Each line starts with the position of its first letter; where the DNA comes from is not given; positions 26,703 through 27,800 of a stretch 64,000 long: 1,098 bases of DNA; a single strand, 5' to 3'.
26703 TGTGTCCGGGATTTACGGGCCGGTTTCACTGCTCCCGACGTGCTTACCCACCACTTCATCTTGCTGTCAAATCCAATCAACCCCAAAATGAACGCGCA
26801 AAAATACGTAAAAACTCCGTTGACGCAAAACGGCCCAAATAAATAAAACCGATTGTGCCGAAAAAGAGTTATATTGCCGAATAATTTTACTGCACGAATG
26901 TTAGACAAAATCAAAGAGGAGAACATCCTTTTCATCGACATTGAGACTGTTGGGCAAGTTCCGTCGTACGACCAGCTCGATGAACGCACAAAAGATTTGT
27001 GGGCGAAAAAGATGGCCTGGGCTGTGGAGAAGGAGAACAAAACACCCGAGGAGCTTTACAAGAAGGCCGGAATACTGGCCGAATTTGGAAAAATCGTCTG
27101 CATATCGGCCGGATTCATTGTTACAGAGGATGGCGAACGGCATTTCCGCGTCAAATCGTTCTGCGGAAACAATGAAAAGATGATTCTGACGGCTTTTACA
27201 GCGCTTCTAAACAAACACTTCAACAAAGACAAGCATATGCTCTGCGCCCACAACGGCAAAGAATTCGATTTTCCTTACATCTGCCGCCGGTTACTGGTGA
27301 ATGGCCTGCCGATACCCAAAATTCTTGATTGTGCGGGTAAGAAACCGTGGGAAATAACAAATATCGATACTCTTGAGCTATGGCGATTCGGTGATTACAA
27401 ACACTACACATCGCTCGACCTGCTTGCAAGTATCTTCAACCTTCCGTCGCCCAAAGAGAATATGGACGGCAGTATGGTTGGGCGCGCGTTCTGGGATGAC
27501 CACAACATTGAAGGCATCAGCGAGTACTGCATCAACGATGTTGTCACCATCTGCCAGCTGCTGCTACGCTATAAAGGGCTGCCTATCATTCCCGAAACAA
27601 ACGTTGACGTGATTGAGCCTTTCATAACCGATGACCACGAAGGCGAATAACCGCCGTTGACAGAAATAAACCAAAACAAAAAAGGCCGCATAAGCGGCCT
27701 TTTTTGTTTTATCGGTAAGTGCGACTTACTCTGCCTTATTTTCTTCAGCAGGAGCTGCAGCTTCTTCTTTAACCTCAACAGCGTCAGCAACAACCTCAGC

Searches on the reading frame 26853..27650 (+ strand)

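Call 47: search_protein_families(library=pfam, proteins=[window:26853-27650:+], max_evalue=0.00001)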
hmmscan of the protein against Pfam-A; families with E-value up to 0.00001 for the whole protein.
window:26853-27650:+ (265 aa): 2 families
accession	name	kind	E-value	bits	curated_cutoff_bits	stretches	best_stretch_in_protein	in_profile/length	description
PF10108.15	DNA_pol_B_exo2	-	4.6e-16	59.6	24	1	78-241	8-174/213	Predicted 3'-5' exonuclease related to the exonuclease domain of PolB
PF13482.12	RNase_H_2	-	7e-07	29.8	22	1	87-236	21-160/165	RNase_H superfamily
